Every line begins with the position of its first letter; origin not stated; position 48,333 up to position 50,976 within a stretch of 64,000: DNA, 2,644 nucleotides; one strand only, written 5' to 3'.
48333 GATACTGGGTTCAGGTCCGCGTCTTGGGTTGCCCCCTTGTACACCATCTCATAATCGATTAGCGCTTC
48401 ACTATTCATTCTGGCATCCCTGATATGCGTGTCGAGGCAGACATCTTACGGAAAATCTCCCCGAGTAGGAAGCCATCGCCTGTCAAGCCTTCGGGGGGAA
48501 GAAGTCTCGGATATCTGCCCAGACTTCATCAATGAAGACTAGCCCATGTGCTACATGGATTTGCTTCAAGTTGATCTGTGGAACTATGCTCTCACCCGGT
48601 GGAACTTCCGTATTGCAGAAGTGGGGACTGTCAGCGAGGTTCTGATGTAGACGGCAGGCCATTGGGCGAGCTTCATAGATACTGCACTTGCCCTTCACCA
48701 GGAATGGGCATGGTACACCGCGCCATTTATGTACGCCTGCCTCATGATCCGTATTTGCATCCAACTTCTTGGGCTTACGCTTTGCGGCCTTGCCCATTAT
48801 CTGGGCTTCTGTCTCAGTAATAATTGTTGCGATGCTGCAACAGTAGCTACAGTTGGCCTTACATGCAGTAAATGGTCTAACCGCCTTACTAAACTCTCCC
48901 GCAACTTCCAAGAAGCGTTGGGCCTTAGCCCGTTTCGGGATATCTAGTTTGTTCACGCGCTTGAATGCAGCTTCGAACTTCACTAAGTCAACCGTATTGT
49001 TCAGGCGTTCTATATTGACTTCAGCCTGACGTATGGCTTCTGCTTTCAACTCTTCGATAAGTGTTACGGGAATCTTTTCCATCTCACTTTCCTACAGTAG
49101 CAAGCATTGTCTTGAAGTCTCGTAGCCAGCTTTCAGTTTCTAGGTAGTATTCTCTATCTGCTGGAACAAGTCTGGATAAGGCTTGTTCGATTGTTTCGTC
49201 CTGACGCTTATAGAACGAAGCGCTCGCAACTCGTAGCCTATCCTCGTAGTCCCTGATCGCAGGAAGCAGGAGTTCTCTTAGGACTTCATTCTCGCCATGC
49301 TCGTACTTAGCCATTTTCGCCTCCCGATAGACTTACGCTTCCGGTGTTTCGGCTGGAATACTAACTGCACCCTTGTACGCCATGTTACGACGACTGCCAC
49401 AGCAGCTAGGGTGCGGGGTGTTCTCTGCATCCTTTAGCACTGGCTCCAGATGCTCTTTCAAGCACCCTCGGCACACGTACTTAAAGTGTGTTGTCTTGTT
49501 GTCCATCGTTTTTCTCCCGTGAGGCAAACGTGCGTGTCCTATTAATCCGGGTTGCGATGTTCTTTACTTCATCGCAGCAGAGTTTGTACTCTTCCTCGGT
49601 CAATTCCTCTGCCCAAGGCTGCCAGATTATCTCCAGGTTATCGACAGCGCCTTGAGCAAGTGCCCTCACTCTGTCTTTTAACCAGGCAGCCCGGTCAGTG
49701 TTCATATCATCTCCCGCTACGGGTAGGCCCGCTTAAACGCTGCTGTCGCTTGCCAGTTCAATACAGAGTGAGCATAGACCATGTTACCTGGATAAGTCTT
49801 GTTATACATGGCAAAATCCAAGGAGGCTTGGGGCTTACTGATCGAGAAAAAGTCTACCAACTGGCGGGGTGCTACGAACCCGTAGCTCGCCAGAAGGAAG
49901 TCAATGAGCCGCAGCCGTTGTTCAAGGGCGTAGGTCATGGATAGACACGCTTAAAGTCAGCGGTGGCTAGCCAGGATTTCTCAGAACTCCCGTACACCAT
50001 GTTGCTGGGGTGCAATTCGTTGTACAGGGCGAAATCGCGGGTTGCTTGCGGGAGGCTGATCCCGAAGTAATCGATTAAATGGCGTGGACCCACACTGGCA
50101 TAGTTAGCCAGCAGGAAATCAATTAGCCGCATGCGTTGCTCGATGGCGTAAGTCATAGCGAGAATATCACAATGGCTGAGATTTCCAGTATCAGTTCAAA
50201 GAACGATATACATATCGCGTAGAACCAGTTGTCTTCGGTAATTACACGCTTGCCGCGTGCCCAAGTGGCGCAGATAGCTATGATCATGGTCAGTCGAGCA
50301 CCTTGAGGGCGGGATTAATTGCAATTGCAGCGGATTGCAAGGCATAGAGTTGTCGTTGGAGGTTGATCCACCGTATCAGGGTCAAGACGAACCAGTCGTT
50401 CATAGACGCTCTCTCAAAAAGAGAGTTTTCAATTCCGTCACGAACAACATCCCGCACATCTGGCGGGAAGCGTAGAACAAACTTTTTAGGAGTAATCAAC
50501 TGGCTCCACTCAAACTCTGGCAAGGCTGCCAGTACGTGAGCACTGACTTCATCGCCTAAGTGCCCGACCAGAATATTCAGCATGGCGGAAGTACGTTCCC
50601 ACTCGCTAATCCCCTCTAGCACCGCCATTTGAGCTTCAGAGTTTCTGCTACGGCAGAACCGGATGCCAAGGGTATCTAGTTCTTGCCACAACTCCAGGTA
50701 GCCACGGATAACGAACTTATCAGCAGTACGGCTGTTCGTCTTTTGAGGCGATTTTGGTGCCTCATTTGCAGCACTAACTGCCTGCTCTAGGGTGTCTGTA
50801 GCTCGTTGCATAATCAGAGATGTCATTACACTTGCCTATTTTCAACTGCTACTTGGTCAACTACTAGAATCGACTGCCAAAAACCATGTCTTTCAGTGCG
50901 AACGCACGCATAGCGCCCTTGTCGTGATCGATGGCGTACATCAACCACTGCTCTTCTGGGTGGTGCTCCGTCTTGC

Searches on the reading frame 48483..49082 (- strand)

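Call 48: search_protein_families(library=pfam, max_evalue=0.01, proteins=[window:48483-49082:-])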
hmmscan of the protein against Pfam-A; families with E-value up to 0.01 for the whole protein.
window:48483-49082:- (199 aa): 1 family
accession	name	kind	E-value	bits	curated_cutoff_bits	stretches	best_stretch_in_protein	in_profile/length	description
PF03692.20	CxxCxxCC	-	2.3e-08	35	23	1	73-156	1-84/85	Putative zinc- or iron-chelating domain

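Call 108: search_protein_families(library=padloc, max_evalue=0.001, proteins=[window:48483-49082:-])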
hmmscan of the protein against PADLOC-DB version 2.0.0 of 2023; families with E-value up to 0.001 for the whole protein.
window:48483-49082:- (199 aa): 0 families

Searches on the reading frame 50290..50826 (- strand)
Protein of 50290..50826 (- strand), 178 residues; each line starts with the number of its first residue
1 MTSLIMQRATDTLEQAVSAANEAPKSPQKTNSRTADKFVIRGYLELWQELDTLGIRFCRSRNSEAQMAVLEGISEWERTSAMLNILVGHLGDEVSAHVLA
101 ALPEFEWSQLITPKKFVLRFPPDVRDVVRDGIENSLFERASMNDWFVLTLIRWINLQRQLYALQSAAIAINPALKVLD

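Call 48: search_protein_families(library=pfam, max_evalue=0.01, proteins=[window:50290-50826:-])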
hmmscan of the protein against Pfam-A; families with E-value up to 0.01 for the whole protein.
window:50290-50826:- (178 aa): 1 family
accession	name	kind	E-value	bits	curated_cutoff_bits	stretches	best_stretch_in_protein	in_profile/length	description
PF03869.20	Arc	-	0.00015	22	20.4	0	114-130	5-21/50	Arc-like DNA binding domain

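Call 60: search_protein_families(library=ncbifam, max_evalue=1, proteins=[window:50290-50826:-])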
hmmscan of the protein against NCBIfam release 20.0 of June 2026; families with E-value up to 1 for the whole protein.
window:50290-50826:- (178 aa): 1 family
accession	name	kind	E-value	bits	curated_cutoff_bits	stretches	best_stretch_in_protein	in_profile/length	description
NF052309.1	conj_TF_TprA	exception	0.022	15.2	150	0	33-87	3-56/81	ICE element conjugation transcription factor TprA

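Call 96: search_protein_families(library=phrogs, max_evalue=0.001, proteins=[window:50290-50826:-])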
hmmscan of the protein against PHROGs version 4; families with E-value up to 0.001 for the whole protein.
window:50290-50826:- (178 aa): 0 families
